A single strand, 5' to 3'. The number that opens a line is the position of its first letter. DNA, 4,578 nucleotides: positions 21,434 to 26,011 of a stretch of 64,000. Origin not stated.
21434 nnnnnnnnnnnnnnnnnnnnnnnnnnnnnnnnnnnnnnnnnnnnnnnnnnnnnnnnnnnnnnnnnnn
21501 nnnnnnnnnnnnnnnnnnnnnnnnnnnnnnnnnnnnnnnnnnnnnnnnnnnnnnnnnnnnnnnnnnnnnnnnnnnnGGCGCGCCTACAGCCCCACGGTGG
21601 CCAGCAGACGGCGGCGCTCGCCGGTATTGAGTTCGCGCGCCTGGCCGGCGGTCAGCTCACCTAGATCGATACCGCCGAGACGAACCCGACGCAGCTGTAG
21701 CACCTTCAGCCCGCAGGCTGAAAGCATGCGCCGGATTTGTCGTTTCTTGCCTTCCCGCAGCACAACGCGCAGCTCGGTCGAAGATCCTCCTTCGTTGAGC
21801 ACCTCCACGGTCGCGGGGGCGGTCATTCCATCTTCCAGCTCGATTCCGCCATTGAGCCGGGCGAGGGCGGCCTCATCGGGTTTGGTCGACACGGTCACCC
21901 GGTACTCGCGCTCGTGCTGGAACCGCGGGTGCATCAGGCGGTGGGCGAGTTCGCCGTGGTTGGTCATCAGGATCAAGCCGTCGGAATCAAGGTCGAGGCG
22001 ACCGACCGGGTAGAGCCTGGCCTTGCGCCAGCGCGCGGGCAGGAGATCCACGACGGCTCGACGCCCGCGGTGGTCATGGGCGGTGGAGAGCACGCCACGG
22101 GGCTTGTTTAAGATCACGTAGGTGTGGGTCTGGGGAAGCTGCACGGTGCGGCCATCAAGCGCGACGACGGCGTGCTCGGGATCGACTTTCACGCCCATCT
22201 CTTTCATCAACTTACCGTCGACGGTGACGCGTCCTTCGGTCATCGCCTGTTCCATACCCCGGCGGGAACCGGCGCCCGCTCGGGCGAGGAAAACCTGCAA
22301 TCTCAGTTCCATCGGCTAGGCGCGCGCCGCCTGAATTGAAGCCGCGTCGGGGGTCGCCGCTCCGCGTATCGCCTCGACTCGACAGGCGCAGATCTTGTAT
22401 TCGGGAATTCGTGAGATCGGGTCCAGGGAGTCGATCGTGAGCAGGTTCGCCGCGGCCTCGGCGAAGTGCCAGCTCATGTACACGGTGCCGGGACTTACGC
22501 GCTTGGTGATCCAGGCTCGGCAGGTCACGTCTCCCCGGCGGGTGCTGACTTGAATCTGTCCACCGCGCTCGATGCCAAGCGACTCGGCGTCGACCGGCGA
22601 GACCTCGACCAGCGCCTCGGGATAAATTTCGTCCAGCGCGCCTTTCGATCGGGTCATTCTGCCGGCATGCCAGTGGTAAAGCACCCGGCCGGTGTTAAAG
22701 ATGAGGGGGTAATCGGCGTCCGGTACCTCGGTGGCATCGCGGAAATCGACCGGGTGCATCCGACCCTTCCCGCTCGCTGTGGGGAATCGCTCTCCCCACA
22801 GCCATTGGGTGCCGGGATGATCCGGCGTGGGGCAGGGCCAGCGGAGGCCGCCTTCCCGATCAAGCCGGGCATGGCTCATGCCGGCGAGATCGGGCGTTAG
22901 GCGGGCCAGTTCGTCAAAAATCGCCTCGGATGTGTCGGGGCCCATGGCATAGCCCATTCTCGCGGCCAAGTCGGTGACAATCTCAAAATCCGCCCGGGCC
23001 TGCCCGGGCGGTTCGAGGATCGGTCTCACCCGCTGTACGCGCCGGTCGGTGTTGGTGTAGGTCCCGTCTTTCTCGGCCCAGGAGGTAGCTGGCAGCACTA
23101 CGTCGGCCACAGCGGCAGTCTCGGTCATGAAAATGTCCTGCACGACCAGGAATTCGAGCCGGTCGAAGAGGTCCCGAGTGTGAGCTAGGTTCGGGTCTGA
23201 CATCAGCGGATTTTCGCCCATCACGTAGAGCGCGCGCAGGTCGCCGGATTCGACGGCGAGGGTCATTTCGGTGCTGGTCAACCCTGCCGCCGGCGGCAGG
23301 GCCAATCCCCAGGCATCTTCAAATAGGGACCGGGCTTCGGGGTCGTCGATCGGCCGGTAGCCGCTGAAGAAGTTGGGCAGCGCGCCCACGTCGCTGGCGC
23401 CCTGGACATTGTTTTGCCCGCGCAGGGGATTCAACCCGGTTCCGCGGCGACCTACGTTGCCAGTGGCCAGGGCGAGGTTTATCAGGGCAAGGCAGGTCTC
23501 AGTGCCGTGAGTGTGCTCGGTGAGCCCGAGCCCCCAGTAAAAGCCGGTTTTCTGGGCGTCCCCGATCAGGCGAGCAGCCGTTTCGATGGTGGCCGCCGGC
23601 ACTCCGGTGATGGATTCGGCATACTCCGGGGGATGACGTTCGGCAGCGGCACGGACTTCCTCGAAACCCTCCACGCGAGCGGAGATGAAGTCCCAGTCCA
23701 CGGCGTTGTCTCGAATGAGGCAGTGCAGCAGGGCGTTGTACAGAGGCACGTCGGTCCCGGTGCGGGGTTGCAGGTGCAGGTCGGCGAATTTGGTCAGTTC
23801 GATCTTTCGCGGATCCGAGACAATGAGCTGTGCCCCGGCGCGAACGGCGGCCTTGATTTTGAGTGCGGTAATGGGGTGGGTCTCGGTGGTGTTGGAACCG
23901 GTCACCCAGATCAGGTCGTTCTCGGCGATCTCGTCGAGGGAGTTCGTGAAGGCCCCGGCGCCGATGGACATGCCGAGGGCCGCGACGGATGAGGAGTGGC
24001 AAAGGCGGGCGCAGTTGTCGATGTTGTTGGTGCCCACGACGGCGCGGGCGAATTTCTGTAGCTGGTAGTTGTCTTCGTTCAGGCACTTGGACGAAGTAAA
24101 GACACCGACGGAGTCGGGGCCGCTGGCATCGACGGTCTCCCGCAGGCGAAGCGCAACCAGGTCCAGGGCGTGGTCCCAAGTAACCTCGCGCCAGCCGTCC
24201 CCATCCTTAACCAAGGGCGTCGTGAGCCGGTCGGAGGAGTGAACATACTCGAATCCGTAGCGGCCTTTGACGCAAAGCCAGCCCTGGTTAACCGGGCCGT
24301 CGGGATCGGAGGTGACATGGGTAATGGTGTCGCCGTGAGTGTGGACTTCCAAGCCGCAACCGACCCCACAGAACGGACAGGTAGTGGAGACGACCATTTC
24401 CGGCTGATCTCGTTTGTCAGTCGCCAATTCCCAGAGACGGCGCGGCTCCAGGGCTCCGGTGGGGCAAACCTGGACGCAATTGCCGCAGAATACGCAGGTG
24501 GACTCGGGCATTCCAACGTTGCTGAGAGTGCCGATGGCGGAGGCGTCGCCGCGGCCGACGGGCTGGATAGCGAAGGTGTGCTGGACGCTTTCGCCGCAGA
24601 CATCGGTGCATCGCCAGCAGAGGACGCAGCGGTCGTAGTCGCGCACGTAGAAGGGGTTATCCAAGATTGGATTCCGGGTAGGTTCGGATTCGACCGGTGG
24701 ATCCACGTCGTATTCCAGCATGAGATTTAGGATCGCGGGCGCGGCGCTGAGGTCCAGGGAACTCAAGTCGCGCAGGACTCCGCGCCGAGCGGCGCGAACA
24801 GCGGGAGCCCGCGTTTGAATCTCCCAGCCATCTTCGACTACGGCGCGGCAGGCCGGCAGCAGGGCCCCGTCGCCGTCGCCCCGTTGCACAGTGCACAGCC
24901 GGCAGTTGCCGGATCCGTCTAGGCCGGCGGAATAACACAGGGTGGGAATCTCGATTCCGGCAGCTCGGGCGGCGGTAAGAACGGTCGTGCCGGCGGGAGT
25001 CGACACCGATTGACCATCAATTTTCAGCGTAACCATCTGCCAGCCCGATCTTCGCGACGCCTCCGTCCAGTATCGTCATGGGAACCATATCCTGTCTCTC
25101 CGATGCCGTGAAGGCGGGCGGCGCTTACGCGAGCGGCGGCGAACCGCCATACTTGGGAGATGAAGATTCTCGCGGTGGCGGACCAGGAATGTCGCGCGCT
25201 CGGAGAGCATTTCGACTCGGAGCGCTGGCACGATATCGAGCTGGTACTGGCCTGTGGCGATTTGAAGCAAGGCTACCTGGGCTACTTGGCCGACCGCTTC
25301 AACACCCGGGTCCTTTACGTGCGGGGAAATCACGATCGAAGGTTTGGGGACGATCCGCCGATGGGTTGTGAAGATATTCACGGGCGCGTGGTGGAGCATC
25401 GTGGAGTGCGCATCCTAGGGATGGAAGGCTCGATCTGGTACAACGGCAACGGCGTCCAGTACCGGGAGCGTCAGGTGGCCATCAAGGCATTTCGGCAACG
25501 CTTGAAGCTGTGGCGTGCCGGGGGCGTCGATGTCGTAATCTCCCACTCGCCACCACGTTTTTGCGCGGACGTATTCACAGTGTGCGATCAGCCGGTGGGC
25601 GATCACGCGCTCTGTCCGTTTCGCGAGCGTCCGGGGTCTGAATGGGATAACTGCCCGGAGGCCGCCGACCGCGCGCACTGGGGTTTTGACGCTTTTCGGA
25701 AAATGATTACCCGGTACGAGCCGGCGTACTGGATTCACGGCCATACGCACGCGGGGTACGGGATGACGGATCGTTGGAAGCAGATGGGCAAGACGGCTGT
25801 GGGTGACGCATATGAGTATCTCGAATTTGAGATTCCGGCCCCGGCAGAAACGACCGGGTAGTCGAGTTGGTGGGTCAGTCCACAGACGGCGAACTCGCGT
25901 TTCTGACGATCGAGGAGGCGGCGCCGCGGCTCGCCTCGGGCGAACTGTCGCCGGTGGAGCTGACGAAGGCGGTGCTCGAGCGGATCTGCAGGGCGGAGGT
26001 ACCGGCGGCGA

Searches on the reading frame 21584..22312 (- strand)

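Call 38: search_protein_families(library=pfam, proteins=[window:21584-22312:-], max_evalue=0.001)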
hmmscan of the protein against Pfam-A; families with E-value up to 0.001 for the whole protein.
window:21584-22312:- (242 aa): 2 families
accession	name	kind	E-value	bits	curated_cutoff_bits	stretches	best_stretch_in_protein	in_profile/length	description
PF00849.27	PseudoU_synth_2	-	3.4e-25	89.5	26.8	1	65-199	2-152/152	RNA pseudouridylate synthase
PF01479.30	S4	-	1.5e-08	34.7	22.8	1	3-47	1-46/48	S4 domain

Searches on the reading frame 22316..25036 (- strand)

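Call 38: search_protein_families(library=pfam, proteins=[window:22316-25036:-], max_evalue=0.001)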
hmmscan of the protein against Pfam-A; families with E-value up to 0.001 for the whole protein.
window:22316-25036:- (906 aa): 11 families
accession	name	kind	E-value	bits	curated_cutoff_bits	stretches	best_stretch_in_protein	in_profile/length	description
PF00384.28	Molybdopterin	-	9.8e-78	262.1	24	1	270-692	1-352/353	Molybdopterin oxidoreductase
PF01568.27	Molydop_binding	-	1.3e-28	99.6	26.8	1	778-884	1-110/110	Molydopterin dinucleotide binding domain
PF04879.21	Molybdop_Fe4S4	-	5e-20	71.7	22.7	1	214-267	2-55/55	Molybdopterin oxidoreductase Fe4S4 domain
PF13510.11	Fer2_4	-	1.3e-16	60.9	22.8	1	1-76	3-80/82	2Fe-2S iron-sulfur cluster binding domain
PF00037.32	Fer4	-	6.2e-08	32.6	21.1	1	178-197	5-24/24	4Fe-4S binding domain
PF12838.12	Fer4_7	-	6.5e-08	33.4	27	1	136-195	1-52/52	4Fe-4S dicluster domain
PF22117.2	Fer4_Nqo3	-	6.6e-08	33.1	27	1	132-196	6-66/67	NADH-quinone oxidoreductase subunit 3, ferredoxin-like domain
PF00111.32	Fer2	-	4.2e-07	30.3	21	1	5-56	2-51/77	2Fe-2S iron-sulfur cluster binding domain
PF13187.11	Fer4_9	-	7.6e-07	29.5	27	1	136-195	1-51/52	4Fe-4S dicluster domain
PF13237.11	Fer4_10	-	1.6e-06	28.3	25.5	0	178-227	6-48/53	4Fe-4S dicluster domain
PF13183.11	Fer4_8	-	0.00015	22.6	27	1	135-194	3-67/68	4Fe-4S dicluster domain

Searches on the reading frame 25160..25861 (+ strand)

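Call 38: search_protein_families(library=pfam, proteins=[window:25160-25861:+], max_evalue=0.001)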
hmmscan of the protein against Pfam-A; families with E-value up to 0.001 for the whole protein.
window:25160-25861:+ (233 aa): 2 families
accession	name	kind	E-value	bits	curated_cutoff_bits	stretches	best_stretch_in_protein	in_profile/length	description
PF00149.33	Metallophos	-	3.9e-10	40.9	21.5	1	16-198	20-190/191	Calcineurin-like phosphoesterase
PF12850.12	Metallophos_2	-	1.4e-05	25.6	27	1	1-100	1-60/154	Calcineurin-like phosphoesterase superfamily domain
